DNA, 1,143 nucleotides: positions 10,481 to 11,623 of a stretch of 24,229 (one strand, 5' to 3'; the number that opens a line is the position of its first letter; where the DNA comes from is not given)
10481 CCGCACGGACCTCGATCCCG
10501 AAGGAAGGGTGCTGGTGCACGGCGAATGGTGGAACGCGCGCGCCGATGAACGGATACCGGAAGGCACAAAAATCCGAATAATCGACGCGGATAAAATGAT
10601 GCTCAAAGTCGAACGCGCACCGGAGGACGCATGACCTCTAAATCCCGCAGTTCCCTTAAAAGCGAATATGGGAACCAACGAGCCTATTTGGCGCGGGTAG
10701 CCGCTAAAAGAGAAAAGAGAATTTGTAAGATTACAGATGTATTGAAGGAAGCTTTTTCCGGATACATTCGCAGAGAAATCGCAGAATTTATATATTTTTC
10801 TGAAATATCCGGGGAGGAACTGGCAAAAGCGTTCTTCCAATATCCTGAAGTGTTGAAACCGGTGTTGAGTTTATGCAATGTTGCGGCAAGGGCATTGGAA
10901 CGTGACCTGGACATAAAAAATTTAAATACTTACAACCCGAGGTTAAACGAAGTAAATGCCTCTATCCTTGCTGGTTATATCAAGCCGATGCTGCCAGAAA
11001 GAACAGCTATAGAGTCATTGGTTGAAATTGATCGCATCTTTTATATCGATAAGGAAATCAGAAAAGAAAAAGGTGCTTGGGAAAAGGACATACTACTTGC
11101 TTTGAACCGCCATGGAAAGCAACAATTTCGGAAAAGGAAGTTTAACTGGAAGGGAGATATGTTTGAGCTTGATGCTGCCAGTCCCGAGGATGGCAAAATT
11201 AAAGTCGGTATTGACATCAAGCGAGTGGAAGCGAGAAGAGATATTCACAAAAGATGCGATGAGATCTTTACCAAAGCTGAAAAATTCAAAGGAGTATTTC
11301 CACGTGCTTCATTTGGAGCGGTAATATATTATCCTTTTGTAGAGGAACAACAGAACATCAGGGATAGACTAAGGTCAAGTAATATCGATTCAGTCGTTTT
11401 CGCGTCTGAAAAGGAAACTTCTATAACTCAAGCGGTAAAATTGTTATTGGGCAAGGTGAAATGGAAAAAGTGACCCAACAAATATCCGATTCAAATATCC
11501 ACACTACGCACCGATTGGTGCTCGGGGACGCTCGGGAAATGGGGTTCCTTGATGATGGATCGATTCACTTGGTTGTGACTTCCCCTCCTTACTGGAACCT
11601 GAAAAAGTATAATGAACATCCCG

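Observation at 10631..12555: Low-GC restriction-modification-like cassette inserted inside the nfeD-stomatin operon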

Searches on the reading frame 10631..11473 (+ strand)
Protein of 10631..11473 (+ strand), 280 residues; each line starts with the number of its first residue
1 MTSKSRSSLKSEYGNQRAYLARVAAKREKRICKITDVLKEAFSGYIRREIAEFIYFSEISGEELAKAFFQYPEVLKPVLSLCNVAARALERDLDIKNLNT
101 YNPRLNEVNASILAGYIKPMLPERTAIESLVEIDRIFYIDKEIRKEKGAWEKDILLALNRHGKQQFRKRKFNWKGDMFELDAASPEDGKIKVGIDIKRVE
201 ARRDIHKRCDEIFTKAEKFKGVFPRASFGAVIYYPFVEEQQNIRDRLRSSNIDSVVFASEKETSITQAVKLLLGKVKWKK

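Call 3: search_protein_families(library=pfam, proteins=[window:10631-11473:+], max_evalue=0.01)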
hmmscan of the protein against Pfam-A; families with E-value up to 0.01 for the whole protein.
window:10631-11473:+ (280 aa): 0 families

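Call 4: search_protein_families(library=ncbifam, proteins=[window:10631-11473:+], max_evalue=0.01)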
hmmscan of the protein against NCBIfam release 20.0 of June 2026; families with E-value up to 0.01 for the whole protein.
window:10631-11473:+ (280 aa): 0 families

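Call 5: search_solved_structures(query=window:10631-11473:+, max_evalue=10, show_alignments=2)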
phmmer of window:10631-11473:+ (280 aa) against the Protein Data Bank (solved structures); distinct sequences matched with E-value up to 10: 2.
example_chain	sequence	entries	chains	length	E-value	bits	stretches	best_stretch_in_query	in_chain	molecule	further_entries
8fvh_M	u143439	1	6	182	0.59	12.9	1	85-145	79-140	E217 gateway protein gp29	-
9b42_J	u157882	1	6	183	0.6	12.8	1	85-145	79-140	gp30 Gateway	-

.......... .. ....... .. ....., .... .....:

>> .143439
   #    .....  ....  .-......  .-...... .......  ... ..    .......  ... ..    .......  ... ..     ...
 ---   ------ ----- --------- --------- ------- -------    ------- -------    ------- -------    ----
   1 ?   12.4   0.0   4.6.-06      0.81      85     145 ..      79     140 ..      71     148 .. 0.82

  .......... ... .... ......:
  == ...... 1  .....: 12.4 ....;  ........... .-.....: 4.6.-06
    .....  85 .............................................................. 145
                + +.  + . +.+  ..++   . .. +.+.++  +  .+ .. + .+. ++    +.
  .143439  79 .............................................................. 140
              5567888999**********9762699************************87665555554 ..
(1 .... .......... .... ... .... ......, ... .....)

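Call 8: find_homologous_proteins(query=window:10631-11473:+, max_evalue=0.001)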
Query window:10631-11473:+ (280 aa): 640 proteins with E <= 0.001 among 3092 candidates; the best 120 are listed.
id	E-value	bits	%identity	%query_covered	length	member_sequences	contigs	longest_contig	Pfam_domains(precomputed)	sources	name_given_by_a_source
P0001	1.2e-178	610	100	100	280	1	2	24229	-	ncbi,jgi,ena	-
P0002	5.1e-139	480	77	96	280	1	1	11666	-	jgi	-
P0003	2.3e-93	331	57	96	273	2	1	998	-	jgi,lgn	jgi:hypothetical protein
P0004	2.4e-93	330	56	96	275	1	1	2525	-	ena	-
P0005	8.6e-93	329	58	95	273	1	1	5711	-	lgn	-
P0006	1.1e-92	328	56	96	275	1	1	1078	-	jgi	-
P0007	1.3e-92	328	56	96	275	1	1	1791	-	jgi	-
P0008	4.2e-92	326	57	96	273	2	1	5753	-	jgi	jgi:hypothetical protein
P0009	5.0e-92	326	57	95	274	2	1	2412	-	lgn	-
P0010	6.5e-92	326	56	96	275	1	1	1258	-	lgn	-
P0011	1.3e-91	325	56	95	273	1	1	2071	-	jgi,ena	-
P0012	1.5e-91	325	56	94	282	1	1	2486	-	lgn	-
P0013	1.7e-91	324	56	96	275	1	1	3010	-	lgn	-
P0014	3.5e-91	323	57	96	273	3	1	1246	-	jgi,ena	-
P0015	4.4e-91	323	56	95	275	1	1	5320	-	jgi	jgi:hypothetical protein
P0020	1.2e-90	322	56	94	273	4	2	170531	-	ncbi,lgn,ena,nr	ncbi:hypothetical protein KAX06_00185 [candidate division WOR-3 bacterium]|nr:hypothetical protein [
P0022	1.7e-90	321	54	97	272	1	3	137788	-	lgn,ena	-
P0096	1.5e-86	308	54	97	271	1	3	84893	-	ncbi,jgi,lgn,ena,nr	ncbi:MAG TPA: hypothetical protein VM123_17270 [archaeon]|nr:hypothetical protein [archaeon]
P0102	2.1e-86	308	55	95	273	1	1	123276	-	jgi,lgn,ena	-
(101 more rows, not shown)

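Call 9: search_protein_families(library=padloc, proteins=[window:10631-11473:+], max_evalue=1)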
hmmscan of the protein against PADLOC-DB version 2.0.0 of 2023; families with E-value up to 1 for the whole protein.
window:10631-11473:+ (280 aa): 0 families

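Call 10: find_encoding_contigs(protein=P0001, flank=10000, max_places=4)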
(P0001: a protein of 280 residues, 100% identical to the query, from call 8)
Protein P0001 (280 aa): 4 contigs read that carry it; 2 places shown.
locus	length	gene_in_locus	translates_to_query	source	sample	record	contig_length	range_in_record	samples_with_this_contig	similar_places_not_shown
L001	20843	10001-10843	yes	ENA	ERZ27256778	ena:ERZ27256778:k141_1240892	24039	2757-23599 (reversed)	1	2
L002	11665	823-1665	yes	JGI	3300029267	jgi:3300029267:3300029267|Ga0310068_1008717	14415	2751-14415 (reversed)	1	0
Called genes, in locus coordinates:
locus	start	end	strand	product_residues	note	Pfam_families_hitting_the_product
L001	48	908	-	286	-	PF13483:Lactamase_B_3, PF00753:Lactamase_B, PF12706:Lactamase_B_2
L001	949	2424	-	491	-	PF00375:SDF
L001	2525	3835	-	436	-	PF00083:Sugar_tr, PF03137:OATP (faint), PF07690:MFS_1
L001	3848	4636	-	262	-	PF00106:adh_short, PF08659:KR, PF13561:adh_short_C2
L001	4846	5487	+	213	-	PF00753:Lactamase_B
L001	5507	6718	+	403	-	PF02441:Flavoprotein, PF04127:DFP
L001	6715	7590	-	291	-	PF00882:Zn_dep_PLPC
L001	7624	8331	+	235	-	PF03167:UDG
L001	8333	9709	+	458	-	PF25145:NfeD1b_N, PF24961:NfeD_membrane, PF01957:NfeD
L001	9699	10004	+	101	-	PF01957:NfeD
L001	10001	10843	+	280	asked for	-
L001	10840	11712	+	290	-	PF01170:UPF0020 (faint), PF08241:Methyltransf_11 (faint), PF13649:Methyltransf_25 (faint), PF01555:N6_N4_Mtase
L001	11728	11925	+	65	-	-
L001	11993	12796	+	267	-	PF01145:Band_7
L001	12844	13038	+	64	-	PF09838:DUF2065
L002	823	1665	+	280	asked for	-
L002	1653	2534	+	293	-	PF01170:UPF0020 (faint), PF08241:Methyltransf_11 (faint), PF13649:Methyltransf_25 (faint), PF01555:N6_N4_Mtase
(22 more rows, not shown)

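Call 11: find_encoding_contigs(protein=P0002, flank=10000, max_places=4)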
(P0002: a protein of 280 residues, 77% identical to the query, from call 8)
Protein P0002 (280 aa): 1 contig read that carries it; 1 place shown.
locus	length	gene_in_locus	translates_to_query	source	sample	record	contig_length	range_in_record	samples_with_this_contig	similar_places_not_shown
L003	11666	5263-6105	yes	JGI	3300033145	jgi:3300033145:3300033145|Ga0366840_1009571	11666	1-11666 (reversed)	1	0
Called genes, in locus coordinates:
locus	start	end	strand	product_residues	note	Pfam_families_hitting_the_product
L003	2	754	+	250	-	?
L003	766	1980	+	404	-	PF02441:Flavoprotein, PF04127:DFP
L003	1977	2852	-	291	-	PF00882:Zn_dep_PLPC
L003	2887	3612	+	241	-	PF03167:UDG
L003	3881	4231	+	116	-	PF25145:NfeD1b_N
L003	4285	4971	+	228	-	PF24961:NfeD_membrane, PF01957:NfeD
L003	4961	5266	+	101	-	PF01957:NfeD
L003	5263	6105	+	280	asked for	-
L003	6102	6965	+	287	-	PF08241:Methyltransf_11 (faint), PF13649:Methyltransf_25 (faint), PF01555:N6_N4_Mtase, PF01170:UPF0020 (weak)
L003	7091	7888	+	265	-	PF01145:Band_7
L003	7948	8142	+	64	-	PF09838:DUF2065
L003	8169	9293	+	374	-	PF08486:SpoIID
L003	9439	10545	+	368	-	PF01590:GAF, PF13185:GAF_2, PF13492:GAF_3, PF00990:GGDEF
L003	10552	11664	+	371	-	?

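Call 12: find_encoding_contigs(protein=P0020, flank=5000, max_places=2)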
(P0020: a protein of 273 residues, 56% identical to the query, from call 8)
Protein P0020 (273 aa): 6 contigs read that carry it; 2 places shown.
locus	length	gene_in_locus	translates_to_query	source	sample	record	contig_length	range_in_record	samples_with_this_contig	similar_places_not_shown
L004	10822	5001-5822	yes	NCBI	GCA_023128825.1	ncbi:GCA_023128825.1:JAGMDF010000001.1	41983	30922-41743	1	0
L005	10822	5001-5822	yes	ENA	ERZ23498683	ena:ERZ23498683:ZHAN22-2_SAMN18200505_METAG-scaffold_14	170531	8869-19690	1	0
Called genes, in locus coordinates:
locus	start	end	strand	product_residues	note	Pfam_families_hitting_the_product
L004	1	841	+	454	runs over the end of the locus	PF00289:Biotin_carb_N, PF02222:ATP-grasp, PF02786:CPSase_L_D2, PF07478:Dala_Dala_lig_C, PF02785:Biotin_carb_C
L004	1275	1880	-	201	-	PF13274:SocA_Panacea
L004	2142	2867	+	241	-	PF13860:FlgD_ig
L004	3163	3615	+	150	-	-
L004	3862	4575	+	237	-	PF13860:FlgD_ig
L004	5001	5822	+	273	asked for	-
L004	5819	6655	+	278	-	PF01170:UPF0020 (faint), PF08241:Methyltransf_11 (faint), PF13649:Methyltransf_25 (faint), PF01555:N6_N4_Mtase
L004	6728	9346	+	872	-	PF00133:tRNA-synt_1, PF09334:tRNA-synt_1g (weak), PF13603:tRNA-synt_1_2, PF09334:tRNA-synt_1g (weak), PF08264:Anticodon_1, PF10458:Val_tRNA-synt_C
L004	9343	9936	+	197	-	PF00691:OmpA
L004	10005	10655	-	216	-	-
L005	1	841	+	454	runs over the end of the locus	PF00289:Biotin_carb_N, PF02222:ATP-grasp, PF02786:CPSase_L_D2, PF07478:Dala_Dala_lig_C, PF02785:Biotin_carb_C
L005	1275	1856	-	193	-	PF13274:SocA_Panacea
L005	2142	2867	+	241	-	PF13860:FlgD_ig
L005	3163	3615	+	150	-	-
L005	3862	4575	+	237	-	PF13860:FlgD_ig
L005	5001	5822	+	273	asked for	-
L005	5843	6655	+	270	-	PF01170:UPF0020 (faint), PF08241:Methyltransf_11 (faint), PF01555:N6_N4_Mtase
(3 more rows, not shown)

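Call 13: find_encoding_contigs(protein=P0096, flank=5000, max_places=2)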
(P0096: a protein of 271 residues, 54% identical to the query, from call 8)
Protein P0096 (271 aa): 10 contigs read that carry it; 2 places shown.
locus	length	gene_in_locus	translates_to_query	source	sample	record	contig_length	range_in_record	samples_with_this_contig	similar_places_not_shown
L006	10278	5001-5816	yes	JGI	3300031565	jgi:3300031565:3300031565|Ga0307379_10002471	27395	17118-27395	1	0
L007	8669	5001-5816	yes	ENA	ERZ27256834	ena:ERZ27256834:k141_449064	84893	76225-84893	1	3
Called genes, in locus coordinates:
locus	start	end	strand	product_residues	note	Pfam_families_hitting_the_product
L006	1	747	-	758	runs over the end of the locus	PF25292:Beta-prop_CGLA (faint), PF01011:PQQ (faint), PF13570:Beta-prop_ACSF4, PF13360:PQQ_2, PF13570:Beta-prop_ACSF4, PF00963:Cohesin (weak), PF13860:FlgD_ig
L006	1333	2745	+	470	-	PF02518:HATPase_c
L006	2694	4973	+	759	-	PF00580:UvrD-helicase, PF01443:Viral_helicase1 (faint), PF13245:AAA_19, PF13604:AAA_30 (faint), PF13361:UvrD_C, PF13538:UvrD_C_2 (faint), PF21196:PcrA_UvrD_tudor (weak)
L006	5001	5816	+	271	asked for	-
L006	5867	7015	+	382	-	PF01170:UPF0020 (faint), PF01555:N6_N4_Mtase, PF11731:Cdd1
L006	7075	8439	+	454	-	PF01053:Cys_Met_Meta_PP, PF01041:DegT_DnrJ_EryC1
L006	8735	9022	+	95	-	PF02686:GatC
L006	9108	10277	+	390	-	?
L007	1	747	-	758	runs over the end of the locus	PF25292:Beta-prop_CGLA (faint), PF01011:PQQ (faint), PF13570:Beta-prop_ACSF4, PF13360:PQQ_2, PF13570:Beta-prop_ACSF4, PF00963:Cohesin (weak), PF13860:FlgD_ig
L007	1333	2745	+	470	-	PF02518:HATPase_c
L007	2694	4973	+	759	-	PF00580:UvrD-helicase, PF01443:Viral_helicase1 (faint), PF13245:AAA_19, PF13604:AAA_30 (faint), PF13361:UvrD_C, PF13538:UvrD_C_2 (faint), PF21196:PcrA_UvrD_tudor (weak)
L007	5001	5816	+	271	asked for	-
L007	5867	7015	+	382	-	PF01170:UPF0020 (faint), PF01555:N6_N4_Mtase, PF11731:Cdd1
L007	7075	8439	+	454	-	PF01053:Cys_Met_Meta_PP, PF01041:DegT_DnrJ_EryC1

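Call 14: find_encoding_contigs(protein=P0102, flank=5000, max_places=2)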
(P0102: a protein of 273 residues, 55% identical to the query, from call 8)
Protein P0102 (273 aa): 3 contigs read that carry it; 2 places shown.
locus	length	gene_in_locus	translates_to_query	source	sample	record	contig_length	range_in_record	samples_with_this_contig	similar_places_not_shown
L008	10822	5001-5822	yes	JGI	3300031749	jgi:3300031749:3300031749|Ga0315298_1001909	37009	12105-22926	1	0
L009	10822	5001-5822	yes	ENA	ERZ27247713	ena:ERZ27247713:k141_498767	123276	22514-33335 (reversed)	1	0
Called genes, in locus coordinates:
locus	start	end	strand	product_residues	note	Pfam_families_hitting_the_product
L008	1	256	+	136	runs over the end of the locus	PF00903:Glyoxalase, PF13468:Glyoxalase_3, PF13669:Glyoxalase_4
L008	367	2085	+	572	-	PF01642:MM_CoA_mutase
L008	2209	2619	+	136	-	PF02310:B12-binding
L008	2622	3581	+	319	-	PF03308:MeaB, PF13191:AAA_16 (faint), PF25199:nSTAND_NTPase5 (faint), PF13401:AAA_22 (faint), PF02492:cobW (weak), PF03029:ATP_bind_1 (weak), PF08433:KTI12 (faint), PF13238:AAA_18 (faint)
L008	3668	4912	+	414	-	PF00512:HisKA, PF13581:HATPase_c_2 (weak), PF02518:HATPase_c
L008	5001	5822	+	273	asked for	-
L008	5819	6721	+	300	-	PF01170:UPF0020 (faint), PF08241:Methyltransf_11 (faint), PF13649:Methyltransf_25 (faint), PF01555:N6_N4_Mtase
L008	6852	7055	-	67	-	-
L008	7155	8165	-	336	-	PF01073:3Beta_HSD, PF01370:Epimerase, PF02719:Polysacc_synt_2, PF04321:RmlD_sub_bind, PF07993:NAD_binding_4, PF13460:NAD_binding_10 (weak), PF16363:GDP_Man_Dehyd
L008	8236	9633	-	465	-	PF02310:B12-binding, PF04055:Radical_SAM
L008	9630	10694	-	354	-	PF00483:NTP_transferase, PF12804:NTP_transf_3, PF00132:Hexapep (faint), PF24894:Hexapep_GlmU (faint), PF25084:LbH_EIF2B (weak), PF25087:GMPPB_C (weak)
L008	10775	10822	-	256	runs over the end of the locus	PF19567:CpsB_CapC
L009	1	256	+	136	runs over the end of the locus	PF00903:Glyoxalase, PF13468:Glyoxalase_3, PF13669:Glyoxalase_4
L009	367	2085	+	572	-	PF01642:MM_CoA_mutase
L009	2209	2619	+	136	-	PF02310:B12-binding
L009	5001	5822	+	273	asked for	-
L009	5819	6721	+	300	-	PF01170:UPF0020 (faint), PF08241:Methyltransf_11 (faint), PF13649:Methyltransf_25 (faint), PF01555:N6_N4_Mtase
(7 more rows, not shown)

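Call 15: find_encoding_contigs(protein=P0022, flank=5000, max_places=2)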
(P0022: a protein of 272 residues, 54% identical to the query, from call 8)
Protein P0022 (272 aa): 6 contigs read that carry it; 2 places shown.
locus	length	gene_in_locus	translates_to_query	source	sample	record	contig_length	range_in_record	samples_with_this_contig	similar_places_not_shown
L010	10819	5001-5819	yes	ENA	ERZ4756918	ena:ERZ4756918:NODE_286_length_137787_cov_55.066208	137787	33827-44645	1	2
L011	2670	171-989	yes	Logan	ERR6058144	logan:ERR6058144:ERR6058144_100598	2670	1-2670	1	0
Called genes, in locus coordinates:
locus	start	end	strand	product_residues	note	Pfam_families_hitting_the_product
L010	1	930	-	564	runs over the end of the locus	PF01268:FTHFS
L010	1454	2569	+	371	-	PF00712:DNA_pol3_beta, PF02767:DNA_pol3_beta_2, PF02768:DNA_pol3_beta_3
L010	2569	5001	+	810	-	PF02518:HATPase_c, PF00204:DNA_gyraseB, PF01751:Toprim, PF21249:GyrB_hook (weak), PF00986:DNA_gyraseB_C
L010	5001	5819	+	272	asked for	-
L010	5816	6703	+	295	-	PF01170:UPF0020 (faint), PF08241:Methyltransf_11 (faint), PF13649:Methyltransf_25 (faint), PF01555:N6_N4_Mtase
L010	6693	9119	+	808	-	PF00521:DNA_topoisoIV, PF03989:DNA_gyraseA_C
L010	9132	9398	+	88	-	-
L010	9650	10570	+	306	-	PF01210:NAD_Gly3P_dh_N, PF07479:NAD_Gly3P_dh_C, PF20618:GPD_NAD_C_bact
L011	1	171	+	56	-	?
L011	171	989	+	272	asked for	-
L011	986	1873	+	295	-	PF01170:UPF0020 (faint), PF08241:Methyltransf_11 (faint), PF13649:Methyltransf_25 (faint), PF01555:N6_N4_Mtase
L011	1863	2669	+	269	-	?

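Call 16: list_cluster_members(proteins=[window:10631-11473:+, window:11461-12342:+, window:12623-13426:+, window:10329-10634:+, window:8963-10339:+, window:12358-12555:+])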
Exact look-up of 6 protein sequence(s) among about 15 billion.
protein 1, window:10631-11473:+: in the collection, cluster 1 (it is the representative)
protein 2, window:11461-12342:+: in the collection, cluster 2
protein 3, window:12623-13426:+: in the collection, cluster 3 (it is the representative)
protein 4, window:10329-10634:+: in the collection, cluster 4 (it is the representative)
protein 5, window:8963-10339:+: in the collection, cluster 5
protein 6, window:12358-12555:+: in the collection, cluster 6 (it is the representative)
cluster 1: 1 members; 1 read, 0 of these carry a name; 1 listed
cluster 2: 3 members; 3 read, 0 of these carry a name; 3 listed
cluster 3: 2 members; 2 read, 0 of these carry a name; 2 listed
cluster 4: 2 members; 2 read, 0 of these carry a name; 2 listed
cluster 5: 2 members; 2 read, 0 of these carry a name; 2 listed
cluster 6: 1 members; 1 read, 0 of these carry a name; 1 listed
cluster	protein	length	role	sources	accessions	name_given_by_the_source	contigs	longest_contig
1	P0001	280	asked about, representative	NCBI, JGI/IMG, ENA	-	-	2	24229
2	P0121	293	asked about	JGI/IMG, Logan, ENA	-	-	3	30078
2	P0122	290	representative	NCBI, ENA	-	-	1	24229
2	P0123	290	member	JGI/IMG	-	-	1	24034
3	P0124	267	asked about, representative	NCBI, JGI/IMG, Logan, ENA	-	-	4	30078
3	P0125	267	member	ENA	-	-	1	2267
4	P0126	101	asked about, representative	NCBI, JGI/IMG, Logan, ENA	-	-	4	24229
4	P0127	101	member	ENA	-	-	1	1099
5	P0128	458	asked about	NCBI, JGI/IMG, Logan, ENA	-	-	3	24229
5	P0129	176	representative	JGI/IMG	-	-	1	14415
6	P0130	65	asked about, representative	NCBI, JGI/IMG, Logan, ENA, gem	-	-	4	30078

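Call 25: predict_structure(alignment_id=A1)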
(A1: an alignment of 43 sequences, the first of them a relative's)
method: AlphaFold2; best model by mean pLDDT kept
length: 280 residues; sequences in the alignment: 43
mean_pLDDT: 89.6   pTM: 0.71
mean pLDDT of the five models: 89.6, 89.3, 87.7, 87.6, 84.3
residues with pLDDT >= 90: 197; 70-90: 61; 50-70: 11; < 50: 11
segments of 3 or more residues with pLDDT < 50: 1-11
pLDDT, mean of each block of 10 residues (from residue 1): 41 63 87 96 95 97 96 91 74 75 85 91 95 85 84 98 98 97 96 96 91 98 98 94 97 98 98 96
secondary structure, 60 per line:
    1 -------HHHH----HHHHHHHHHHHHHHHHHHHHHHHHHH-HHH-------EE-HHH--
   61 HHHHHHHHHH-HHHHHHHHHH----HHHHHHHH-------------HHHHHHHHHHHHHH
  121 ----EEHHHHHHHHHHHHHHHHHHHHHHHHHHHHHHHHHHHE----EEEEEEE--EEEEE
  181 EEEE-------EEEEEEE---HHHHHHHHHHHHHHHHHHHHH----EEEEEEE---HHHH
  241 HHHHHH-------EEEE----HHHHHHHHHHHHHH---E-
elements in order: H8-11 H16-41 H61-70 H72-81 H86-93 H107-120 H127-161 E167-173 E176-184 E192-198 H202-222 E227-233 H237-246 E254-257 H262-275

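Call 32: fold_search(model_id=the predicted structure, library=pdb)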
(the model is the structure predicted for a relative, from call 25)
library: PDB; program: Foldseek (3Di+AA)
matches with E <= 10: 867; with E <= 0.001: 0
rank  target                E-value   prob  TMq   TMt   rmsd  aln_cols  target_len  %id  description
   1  1dc1_B                7.8e-03  0.98  0.41  0.37  14.7       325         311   11  RESTRICTION ENZYME BSOBI/DNA COMPLEX STRUCTURE: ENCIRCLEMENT OF THE DNA AND HISTIDINE-CATALYZED HYDROLYSIS WITHIN A CA (released 2001-02-21)
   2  6maf_A                7.8e-03  0.69  0.24  0.26  18.0       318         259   11  native BbvCI A2B2 tetramer at low resolution (released 2018-11-14)
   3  6m9g_B                1.1e-02  0.93  0.15  0.16   8.4       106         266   15  BbvCI B2 dimer with Ta6Br14 clusters (released 2018-11-14)
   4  1dc1_A                1.3e-02  0.95  0.39  0.36  15.0       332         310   11  RESTRICTION ENZYME BSOBI/DNA COMPLEX STRUCTURE: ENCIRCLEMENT OF THE DNA AND HISTIDINE-CATALYZED HYDROLYSIS WITHIN A CA (released 2001-02-21)
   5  6n8k_b                3.1e-02  0.51  0.26  0.13  22.1       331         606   11  Cryo-EM structure of early cytoplasmic-immediate (ECI) pre-60S ribosomal subunit (released 2019-03-13)
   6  8q41_B                4.6e-02  0.75  0.33  0.23  15.2       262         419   12  Crystal structure of Can2 (E341A) bound to cA4 and TTTAAA ssDNA (released 2023-11-22)
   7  5wha_D                5.2e-02  0.93  0.28  0.47  11.0       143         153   15  KRas G12V, bound to GDP and miniprotein 225-11 (released 2018-01-03)
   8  6nzd_G                5.5e-02  0.97  0.25  0.23   4.3       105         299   19  Cryo-EM Structure of the Lysosomal Folliculin Complex (FLCN-FNIP2-RagA-RagC-Ragulator) (released 2019-11-06)
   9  6xl1_A                5.5e-02  0.69  0.32  0.25  16.0       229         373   13  crystal structure of cA4-activated Card1(D294N) (released 2020-12-30)
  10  8i9t_CH               5.5e-02  0.33  0.23  0.16  23.0       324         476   11  Cryo-EM structure of a Chaetomium thermophilum pre-60S ribosomal subunit - State Dbp10-1 (released 2023-05-17)
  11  8dhb_A                6.2e-02  0.91  0.26  0.24   9.8       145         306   12  Active FLCN GAP complex (released 2022-09-28)
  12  6s6d_C                7.0e-02  0.99  0.26  0.25   3.2        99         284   18  Crystal structure of RagA-Q66L-GTP/RagC-S75N-GDP GTPase heterodimer complex (released 2019-10-16)
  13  6wj2_G                7.9e-02  0.96  0.24  0.22   3.6        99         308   19  CryoEM structure of the SLC38A9-RagA-RagC-Ragulator complex in the pre-GAP state (released 2020-09-02)
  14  8q43_A                7.9e-02  0.57  0.33  0.24  17.7       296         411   12  Crystal structure of cA4-bound Can2 (E341A) in complex with oligo-C DNA (released 2023-11-22)
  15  8q44_B                8.4e-02  0.69  0.34  0.23  15.4       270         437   12  Crystal structure of cA4-bound Can2 (E364R) in complex with oligo-T DNA (released 2023-11-22)
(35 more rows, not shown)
